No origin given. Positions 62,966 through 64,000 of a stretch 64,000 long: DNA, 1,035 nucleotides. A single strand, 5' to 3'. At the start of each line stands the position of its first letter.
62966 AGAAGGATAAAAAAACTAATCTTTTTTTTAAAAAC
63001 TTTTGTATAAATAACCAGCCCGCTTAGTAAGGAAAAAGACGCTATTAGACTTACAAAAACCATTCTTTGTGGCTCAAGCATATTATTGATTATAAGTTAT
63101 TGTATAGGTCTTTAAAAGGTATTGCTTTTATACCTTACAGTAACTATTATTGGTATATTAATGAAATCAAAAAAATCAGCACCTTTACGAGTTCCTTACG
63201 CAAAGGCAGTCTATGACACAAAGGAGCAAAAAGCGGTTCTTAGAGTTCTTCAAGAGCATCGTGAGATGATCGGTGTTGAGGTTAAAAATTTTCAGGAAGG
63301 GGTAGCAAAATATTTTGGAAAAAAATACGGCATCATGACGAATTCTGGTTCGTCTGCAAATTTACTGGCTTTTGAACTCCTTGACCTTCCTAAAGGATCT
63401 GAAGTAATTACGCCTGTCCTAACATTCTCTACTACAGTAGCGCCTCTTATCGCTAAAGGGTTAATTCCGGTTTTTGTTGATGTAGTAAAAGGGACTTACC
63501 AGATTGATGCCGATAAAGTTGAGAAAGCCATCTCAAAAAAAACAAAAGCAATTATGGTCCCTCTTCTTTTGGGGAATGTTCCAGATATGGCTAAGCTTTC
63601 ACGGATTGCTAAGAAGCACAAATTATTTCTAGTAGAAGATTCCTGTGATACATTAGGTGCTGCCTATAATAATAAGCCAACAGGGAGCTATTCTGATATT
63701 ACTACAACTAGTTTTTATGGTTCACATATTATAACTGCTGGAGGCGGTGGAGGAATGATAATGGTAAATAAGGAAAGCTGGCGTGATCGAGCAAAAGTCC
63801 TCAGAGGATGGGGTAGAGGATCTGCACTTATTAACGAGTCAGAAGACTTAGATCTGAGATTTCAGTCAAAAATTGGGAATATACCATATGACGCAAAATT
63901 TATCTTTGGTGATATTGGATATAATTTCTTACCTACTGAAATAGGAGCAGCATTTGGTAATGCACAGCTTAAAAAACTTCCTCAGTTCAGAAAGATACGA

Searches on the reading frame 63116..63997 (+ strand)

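Call 43: search_protein_families(library=pfam, proteins=[window:63116-63997:+], max_evalue=10)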
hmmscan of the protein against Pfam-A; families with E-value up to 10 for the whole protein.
window:63116-63997:+ (294 aa): 6 families
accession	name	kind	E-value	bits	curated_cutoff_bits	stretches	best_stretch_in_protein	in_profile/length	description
PF01041.23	DegT_DnrJ_EryC1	-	4.5e-62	210.8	19.8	1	34-292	4-241/360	DegT/DnrJ/EryC1/StrS aminotransferase family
PF01053.26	Cys_Met_Meta_PP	-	1.5e-07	30.8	27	1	56-228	54-224/381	Cys/Met metabolism PLP-dependent enzyme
PF00155.27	Aminotran_1_2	-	1.6e-07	31.3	19.7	1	56-175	44-185/361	Aminotransferase class I and II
PF01212.27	Beta_elim_lyase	-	8.3e-07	29.1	27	1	56-183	34-176/288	Beta-eliminating lyase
PF00266.25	Aminotran_5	-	0.00016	21.2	21.5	1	26-181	15-181/371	Aminotransferase class-V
PF13593.11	SBF_like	-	0.072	12.8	25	1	104-171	126-191/313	SBF-like CPA transporter family (DUF4137)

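Call 66: search_protein_families(library=ncbifam, proteins=[window:63116-63997:+], max_evalue=0.00001)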
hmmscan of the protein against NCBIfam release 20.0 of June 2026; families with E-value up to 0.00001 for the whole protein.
window:63116-63997:+ (294 aa): 13 families
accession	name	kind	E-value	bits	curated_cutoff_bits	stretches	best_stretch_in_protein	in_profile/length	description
NF011936.0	PRK15407.1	equivalog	2e-74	250.9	423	1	21-292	32-313/440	lipopolysaccharide biosynthesis protein RfbH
TIGR03588.1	PseC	equivalog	1.1e-45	156.2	423.5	1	26-291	2-261/380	UDP-4-amino-4,6-dideoxy-N-acetyl-beta-L-altrosamine transaminase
NF008687.0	PRK11706.1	equivalog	4.7e-42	144.1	375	1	26-289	2-250/375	dTDP-4-amino-4,6-dideoxygalactose transaminase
TIGR04181.1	NHT_00031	hypoth_equivalog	6.7e-42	143.6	420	1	37-230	12-221/359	LegC family aminotransferase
TIGR02379.1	ECA_wecE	subfamily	6.1e-38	130.5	434.85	1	55-287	32-249/376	dTDP-4-amino-4,6-dideoxy-D-glucose transaminase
NF008658.2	PRK11658.1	equivalog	7.7e-28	97.2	631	1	26-291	5-256/379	UDP-4-amino-4-deoxy-L-arabinose aminotransferase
TIGR04427.1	PLP_DesI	equivalog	6.7e-26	91.3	650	1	55-236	53-231/390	dTDP-4-dehydro-6-deoxyglucose aminotransferase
TIGR01326.1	OAH_OAS_sulfhy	subfamily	8.9e-08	31.3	495.1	1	60-210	63-214/418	O-acetylhomoserine aminocarboxypropyltransferase/cysteine synthase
NF004650.0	PRK05994.1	equivalog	5.9e-07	28.6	667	1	60-208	69-218/427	O-acetylhomoserine aminocarboxypropyltransferase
NF006488.0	PRK08912.1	equivalog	1.2e-06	27.8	498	1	25-149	45-166/387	aminotransferase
NF005817.0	PRK07683.1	equivalog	1.7e-06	27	575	1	66-150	86-169/387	aminotransferase A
NF006096.0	PRK08248.1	equivalog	1.7e-06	27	726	1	59-223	69-232/431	homocysteine synthase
TIGR01977.1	am_tr_V_EF2568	hypoth_equivalog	4.2e-06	26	377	0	94-251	86-245/376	cysteine desulfurase family protein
